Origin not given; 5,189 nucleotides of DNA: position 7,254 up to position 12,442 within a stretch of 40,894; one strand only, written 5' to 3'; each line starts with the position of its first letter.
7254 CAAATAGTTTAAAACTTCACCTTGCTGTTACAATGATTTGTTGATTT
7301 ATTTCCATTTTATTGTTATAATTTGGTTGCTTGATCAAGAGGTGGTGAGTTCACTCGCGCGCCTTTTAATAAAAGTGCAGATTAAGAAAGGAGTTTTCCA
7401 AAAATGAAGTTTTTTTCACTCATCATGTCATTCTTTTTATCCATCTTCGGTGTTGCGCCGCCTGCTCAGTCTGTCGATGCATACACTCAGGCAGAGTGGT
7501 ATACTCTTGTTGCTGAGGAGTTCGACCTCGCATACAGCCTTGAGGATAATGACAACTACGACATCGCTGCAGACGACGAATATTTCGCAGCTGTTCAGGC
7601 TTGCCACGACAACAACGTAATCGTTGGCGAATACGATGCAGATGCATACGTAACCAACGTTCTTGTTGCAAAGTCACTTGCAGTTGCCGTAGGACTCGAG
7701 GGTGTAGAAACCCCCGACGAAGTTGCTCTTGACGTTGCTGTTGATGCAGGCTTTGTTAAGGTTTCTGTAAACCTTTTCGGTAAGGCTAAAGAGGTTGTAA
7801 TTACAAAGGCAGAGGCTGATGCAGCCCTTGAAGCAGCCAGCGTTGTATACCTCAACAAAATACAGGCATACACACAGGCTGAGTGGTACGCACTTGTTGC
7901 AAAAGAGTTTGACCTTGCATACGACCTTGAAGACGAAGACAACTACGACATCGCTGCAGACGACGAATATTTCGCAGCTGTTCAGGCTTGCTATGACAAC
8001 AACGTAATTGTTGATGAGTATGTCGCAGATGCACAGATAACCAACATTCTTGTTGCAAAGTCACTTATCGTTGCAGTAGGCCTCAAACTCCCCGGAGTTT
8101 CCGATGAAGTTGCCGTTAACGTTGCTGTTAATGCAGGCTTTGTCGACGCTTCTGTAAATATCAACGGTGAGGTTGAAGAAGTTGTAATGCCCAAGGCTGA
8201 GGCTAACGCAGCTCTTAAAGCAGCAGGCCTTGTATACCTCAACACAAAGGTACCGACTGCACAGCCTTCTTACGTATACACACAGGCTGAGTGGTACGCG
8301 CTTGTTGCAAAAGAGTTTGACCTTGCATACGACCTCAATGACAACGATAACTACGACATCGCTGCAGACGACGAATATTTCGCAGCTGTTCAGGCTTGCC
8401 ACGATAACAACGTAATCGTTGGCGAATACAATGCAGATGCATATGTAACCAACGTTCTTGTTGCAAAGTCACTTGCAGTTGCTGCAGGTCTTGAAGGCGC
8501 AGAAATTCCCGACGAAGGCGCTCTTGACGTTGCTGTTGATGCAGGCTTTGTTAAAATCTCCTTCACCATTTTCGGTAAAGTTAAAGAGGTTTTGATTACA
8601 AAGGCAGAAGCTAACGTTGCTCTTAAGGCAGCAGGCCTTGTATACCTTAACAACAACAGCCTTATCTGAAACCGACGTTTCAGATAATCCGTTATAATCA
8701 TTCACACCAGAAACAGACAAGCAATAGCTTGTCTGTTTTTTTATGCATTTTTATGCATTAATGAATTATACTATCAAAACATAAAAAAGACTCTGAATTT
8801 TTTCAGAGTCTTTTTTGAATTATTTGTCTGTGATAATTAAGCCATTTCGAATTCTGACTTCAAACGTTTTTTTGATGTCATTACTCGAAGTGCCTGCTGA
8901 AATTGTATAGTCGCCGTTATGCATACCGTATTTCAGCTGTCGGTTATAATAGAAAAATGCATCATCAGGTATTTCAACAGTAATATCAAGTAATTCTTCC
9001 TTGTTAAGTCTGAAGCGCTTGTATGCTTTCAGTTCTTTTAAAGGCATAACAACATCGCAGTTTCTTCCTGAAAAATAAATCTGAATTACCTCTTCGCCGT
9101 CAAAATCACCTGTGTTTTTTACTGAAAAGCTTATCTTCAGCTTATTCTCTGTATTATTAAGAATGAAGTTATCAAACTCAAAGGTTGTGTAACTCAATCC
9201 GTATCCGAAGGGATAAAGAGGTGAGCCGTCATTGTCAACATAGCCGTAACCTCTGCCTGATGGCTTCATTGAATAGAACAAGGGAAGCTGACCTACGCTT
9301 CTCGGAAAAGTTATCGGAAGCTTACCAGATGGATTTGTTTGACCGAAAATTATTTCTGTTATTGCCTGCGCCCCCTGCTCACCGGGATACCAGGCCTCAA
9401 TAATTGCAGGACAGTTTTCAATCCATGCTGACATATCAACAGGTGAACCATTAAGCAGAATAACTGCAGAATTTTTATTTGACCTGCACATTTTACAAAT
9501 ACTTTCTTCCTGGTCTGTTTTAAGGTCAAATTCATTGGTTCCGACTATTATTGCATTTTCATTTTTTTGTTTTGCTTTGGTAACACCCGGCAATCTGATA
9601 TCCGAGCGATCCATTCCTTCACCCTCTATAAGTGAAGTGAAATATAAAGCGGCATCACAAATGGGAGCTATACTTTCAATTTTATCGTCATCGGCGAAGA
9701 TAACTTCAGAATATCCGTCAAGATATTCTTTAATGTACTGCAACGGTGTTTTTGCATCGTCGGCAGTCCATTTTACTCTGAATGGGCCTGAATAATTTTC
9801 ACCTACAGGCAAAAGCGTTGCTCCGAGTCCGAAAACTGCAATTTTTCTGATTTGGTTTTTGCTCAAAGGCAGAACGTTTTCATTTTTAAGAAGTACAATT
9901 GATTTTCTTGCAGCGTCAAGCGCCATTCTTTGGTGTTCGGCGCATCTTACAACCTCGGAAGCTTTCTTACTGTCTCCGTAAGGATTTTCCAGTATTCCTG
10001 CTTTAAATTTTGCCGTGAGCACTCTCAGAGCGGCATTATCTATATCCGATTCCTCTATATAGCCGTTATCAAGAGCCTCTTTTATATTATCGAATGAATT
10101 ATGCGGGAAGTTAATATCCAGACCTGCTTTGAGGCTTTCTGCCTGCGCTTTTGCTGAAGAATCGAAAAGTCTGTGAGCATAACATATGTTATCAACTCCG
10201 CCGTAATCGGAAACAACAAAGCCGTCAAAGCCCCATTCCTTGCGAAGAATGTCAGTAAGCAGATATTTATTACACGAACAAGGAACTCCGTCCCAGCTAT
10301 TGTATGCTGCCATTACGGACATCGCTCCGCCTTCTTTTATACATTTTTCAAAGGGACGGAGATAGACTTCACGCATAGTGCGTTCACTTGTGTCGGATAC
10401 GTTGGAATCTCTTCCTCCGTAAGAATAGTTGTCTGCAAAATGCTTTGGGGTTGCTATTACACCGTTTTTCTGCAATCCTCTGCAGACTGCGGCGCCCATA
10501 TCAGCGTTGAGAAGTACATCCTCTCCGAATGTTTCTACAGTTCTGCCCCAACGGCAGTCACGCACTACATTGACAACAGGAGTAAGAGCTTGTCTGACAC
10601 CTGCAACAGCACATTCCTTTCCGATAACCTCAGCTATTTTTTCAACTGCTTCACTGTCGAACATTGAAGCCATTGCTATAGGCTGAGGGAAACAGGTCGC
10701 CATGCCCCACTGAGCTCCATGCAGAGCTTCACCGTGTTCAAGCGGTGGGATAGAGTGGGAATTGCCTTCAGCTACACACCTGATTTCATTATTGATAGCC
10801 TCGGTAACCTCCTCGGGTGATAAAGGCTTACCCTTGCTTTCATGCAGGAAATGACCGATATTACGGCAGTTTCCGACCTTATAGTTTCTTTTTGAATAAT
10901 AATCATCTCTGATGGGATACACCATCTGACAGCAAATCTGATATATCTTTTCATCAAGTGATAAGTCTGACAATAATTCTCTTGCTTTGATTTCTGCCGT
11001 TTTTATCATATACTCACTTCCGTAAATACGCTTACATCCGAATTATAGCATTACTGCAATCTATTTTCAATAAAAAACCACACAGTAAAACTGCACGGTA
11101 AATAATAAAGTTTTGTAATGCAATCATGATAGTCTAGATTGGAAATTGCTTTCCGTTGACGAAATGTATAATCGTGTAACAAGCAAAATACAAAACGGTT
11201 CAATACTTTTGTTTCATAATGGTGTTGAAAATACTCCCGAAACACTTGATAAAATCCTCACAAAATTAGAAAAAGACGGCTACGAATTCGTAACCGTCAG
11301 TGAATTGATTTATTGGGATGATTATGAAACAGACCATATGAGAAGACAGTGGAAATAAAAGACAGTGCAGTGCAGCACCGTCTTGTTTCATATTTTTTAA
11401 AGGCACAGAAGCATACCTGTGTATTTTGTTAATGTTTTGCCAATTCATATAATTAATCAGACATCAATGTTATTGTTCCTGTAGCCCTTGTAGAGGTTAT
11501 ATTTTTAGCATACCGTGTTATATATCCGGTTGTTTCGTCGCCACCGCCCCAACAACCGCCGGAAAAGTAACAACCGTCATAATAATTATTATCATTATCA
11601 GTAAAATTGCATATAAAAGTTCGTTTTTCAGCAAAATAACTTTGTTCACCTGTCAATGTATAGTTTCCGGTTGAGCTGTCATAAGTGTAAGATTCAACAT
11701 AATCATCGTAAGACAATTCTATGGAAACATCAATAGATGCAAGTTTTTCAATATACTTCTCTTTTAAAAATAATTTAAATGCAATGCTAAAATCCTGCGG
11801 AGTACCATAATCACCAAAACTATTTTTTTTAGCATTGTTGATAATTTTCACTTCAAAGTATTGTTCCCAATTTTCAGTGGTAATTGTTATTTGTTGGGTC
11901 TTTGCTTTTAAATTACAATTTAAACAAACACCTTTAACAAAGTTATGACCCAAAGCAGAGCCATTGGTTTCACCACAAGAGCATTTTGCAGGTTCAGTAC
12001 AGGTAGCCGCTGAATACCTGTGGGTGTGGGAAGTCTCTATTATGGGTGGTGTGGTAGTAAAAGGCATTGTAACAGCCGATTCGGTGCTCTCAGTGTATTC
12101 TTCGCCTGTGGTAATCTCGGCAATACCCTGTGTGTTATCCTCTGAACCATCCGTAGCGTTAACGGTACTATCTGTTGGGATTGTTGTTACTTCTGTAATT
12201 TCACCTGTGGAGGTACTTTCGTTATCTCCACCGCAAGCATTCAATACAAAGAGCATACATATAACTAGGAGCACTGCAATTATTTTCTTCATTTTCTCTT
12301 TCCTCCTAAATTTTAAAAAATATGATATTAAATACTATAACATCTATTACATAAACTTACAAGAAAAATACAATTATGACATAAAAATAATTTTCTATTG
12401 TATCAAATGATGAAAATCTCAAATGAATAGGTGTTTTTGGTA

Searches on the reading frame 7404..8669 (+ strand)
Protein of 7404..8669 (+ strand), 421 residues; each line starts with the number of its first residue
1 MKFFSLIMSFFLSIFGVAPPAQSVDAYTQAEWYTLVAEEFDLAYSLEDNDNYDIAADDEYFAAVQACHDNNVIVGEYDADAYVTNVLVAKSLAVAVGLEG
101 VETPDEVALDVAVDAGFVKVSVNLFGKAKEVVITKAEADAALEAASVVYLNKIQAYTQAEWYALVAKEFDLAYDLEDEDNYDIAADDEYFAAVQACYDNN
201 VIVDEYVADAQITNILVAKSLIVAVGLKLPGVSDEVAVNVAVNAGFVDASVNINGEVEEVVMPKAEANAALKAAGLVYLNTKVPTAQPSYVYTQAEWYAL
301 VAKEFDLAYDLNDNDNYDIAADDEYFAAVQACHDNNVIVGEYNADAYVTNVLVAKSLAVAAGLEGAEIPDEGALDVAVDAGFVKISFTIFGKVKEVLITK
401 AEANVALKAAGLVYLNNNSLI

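Call 7: search_protein_families(library=pfam, proteins=[window:7404-8669:+], max_evalue=0.01)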
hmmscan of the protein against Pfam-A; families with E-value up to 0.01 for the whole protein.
window:7404-8669:+ (421 aa): 2 families
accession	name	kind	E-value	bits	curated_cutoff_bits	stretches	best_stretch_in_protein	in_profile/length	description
PF16248.10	DUF4905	-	0.00052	20.3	29.6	0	182-207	36-61/83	Domain of unknown function (DUF4905)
PF12581.13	DUF3756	-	0.0017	18.6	25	0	80-101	3-24/41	Protein of unknown function (DUF3756)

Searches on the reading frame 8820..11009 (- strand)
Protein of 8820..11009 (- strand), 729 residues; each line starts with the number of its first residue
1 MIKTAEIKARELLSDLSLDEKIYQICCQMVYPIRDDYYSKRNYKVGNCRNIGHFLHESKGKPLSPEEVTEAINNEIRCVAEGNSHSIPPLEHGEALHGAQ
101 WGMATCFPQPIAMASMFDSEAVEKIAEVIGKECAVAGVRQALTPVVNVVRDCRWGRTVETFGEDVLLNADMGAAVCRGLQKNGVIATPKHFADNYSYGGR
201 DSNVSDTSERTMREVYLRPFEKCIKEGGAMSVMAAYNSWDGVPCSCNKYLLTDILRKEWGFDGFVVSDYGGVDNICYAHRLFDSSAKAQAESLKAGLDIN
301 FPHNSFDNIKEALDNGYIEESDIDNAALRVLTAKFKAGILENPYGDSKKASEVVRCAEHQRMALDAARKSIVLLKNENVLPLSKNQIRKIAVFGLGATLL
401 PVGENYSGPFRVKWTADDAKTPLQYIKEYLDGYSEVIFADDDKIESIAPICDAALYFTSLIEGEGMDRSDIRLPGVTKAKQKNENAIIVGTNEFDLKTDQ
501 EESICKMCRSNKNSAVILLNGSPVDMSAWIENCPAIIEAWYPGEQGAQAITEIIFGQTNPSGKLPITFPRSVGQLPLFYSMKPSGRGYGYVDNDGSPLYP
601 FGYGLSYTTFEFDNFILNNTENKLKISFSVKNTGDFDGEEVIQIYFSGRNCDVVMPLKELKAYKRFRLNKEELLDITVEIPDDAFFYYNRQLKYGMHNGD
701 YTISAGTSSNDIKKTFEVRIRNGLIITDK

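Call 7: search_protein_families(library=pfam, proteins=[window:8820-11009:-], max_evalue=0.01)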
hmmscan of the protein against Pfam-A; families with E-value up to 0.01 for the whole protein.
window:8820-11009:- (729 aa): 3 families
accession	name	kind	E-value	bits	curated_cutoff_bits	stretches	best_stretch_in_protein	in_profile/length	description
PF00933.27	Glyco_hydro_3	-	2.3e-65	221.6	27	1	18-332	2-315/316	Glycosyl hydrolase family 3 N terminal domain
PF01915.27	Glyco_hydro_3_C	-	3.4e-48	164.7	31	1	371-607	1-200/200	Glycosyl hydrolase family 3 C-terminal domain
PF14310.12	Fn3-like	-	1.8e-10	41.2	25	1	640-709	1-71/71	Fibronectin type III-like domain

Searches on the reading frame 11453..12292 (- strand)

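Call 7: search_protein_families(library=pfam, proteins=[window:11453-12292:-], max_evalue=0.01)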
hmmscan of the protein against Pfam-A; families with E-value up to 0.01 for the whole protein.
window:11453-12292:- (279 aa): 0 families

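Call 24: search_protein_families(library=ncbifam, proteins=[window:11453-12292:-], max_evalue=0.01)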
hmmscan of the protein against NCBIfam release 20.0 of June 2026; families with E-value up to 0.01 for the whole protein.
window:11453-12292:- (279 aa): 1 family
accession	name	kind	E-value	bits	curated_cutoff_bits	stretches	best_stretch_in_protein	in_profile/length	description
NF045774.1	cytochro_C551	exception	0.0068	16.4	118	0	1-33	1-31/110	cytochrome c551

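Call 89: search_protein_families(library=pfam, proteins=[window:11453-12292:-], max_evalue=0.1)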
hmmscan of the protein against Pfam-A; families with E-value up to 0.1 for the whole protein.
window:11453-12292:- (279 aa): 0 families
